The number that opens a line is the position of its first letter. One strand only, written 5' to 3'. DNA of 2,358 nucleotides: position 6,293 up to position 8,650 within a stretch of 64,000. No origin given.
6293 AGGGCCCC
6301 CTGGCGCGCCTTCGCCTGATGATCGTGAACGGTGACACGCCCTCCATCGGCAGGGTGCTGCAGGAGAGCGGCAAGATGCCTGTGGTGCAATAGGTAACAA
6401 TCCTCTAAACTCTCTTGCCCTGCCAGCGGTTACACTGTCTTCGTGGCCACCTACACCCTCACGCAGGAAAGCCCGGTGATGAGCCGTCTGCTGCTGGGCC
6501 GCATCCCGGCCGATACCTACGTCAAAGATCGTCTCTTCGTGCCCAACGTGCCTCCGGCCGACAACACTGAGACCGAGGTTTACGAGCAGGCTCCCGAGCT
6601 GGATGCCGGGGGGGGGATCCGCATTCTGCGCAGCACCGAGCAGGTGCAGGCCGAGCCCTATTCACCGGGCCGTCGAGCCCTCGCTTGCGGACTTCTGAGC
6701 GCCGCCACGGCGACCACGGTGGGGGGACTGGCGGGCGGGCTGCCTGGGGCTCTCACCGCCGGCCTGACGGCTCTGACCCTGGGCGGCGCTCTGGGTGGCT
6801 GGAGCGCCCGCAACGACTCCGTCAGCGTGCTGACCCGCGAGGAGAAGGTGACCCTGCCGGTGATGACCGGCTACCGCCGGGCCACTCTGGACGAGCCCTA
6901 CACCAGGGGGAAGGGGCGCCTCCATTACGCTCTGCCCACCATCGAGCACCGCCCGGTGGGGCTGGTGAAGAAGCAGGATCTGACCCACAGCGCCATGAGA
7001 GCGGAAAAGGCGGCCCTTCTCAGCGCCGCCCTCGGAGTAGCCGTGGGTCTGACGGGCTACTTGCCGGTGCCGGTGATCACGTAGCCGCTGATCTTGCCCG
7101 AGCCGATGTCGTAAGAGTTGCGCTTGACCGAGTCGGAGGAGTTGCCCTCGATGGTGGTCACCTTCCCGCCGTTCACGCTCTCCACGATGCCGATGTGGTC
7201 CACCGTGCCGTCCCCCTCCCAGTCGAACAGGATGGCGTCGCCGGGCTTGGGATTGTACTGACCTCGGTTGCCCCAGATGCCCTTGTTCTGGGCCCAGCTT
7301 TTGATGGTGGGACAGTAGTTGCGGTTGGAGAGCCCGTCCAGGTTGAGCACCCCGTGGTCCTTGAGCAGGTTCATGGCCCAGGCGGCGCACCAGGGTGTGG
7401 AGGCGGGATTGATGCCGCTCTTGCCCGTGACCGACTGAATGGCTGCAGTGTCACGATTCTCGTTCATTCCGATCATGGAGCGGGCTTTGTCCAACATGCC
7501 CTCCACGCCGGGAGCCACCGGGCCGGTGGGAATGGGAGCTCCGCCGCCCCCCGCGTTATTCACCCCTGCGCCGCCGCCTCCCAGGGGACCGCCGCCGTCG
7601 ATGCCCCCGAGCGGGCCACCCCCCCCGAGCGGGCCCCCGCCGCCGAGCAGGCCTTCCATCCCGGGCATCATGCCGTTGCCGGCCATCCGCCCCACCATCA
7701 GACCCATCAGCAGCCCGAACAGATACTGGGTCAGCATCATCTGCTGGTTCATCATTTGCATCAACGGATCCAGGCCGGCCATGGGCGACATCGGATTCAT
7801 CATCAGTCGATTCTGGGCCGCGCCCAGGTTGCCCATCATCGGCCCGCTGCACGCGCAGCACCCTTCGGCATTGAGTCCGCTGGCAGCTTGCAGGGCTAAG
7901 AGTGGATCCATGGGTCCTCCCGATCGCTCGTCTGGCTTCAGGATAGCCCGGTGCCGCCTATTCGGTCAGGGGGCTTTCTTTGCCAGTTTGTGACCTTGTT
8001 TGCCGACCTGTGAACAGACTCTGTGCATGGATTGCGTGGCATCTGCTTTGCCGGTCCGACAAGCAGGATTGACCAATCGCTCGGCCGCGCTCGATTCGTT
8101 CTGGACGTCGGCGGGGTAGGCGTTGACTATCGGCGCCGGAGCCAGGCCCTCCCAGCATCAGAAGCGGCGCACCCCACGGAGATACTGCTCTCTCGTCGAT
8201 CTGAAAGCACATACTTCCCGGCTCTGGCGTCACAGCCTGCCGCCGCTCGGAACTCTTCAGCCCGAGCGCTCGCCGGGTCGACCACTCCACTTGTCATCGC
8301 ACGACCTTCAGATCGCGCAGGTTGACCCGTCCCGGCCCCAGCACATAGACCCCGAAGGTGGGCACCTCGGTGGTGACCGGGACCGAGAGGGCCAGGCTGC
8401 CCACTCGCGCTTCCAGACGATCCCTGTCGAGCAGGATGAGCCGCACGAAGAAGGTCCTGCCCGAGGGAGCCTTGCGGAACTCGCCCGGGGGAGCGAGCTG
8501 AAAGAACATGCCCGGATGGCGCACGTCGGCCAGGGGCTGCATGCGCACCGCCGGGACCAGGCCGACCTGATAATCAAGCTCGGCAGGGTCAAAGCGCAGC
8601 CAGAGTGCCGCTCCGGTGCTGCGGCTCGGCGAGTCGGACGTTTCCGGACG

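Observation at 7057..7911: CHAP-domain cell-wall hydrolase with an unusual Met-rich then (GGGGPL)n N-terminal region; lower-GC upstream region with adjacent direct repeats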

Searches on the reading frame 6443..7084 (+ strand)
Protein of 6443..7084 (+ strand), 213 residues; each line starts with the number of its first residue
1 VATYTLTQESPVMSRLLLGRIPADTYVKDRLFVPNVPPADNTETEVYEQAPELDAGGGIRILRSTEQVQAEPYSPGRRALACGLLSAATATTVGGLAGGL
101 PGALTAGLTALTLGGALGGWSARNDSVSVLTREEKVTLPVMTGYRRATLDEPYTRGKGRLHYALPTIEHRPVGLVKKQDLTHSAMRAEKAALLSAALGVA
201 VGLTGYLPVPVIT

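Call 35: search_protein_families(library=pfam, proteins=[window:6443-7084:+], max_evalue=0.01)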
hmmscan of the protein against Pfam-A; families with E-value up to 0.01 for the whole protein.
window:6443-7084:+ (213 aa): 0 families

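Call 77: search_protein_families(library=phrogs, proteins=[window:6443-7084:+], max_evalue=0.001)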
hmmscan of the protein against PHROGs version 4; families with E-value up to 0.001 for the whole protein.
window:6443-7084:+ (213 aa): 0 families

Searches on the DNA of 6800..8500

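Call 71: search_rna_families(source=window, start=6800, end=8500, threshold=evalue, max_evalue=1)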
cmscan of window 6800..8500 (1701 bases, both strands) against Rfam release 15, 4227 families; matches with E-value up to 1: 1.
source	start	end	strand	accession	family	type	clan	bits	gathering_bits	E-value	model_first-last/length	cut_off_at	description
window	7930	7979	+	RF01813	rdlD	Gene; antitoxin;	-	19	50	0.94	1-66/66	no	rdlD antitoxin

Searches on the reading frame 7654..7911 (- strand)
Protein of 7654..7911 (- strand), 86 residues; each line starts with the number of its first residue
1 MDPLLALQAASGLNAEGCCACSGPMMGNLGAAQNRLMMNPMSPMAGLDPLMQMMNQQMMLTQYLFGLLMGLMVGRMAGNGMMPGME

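Call 51: find_homologous_proteins(query=window:7654-7911:-, max_evalue=10)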
Query window:7654-7911:-: no candidate shares three 5-residue words with the query. No homologue found.

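Call 59: search_protein_representatives(protein=window:7654-7911:-)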
Query: 86 residues. Proteins with E-value up to 0.001 (for the whole library): 0; up to 1e-10: 0; up to 1e-30: 0. The best 0 are listed.

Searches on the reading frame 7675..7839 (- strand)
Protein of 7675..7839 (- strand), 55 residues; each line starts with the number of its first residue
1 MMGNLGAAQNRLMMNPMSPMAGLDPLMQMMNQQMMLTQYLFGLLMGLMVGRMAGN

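Call 27: find_homologous_proteins(query=A1, max_evalue=0.01)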
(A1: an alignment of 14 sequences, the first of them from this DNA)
Query A1 (14 sequences) (55 aa, profile of the alignment): 1 proteins with E <= 0.01 among 312 candidates.
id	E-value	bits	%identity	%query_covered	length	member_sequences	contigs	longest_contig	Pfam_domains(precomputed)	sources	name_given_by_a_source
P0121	1.1e-5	43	40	45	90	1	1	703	-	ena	-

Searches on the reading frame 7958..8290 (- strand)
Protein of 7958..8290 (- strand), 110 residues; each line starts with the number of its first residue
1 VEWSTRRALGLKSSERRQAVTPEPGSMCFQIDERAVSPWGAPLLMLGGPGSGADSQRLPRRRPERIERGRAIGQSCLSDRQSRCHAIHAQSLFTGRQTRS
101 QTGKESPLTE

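Call 35: search_protein_families(library=pfam, proteins=[window:7958-8290:-], max_evalue=0.01)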
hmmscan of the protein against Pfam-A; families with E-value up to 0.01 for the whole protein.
window:7958-8290:- (110 aa): 0 families
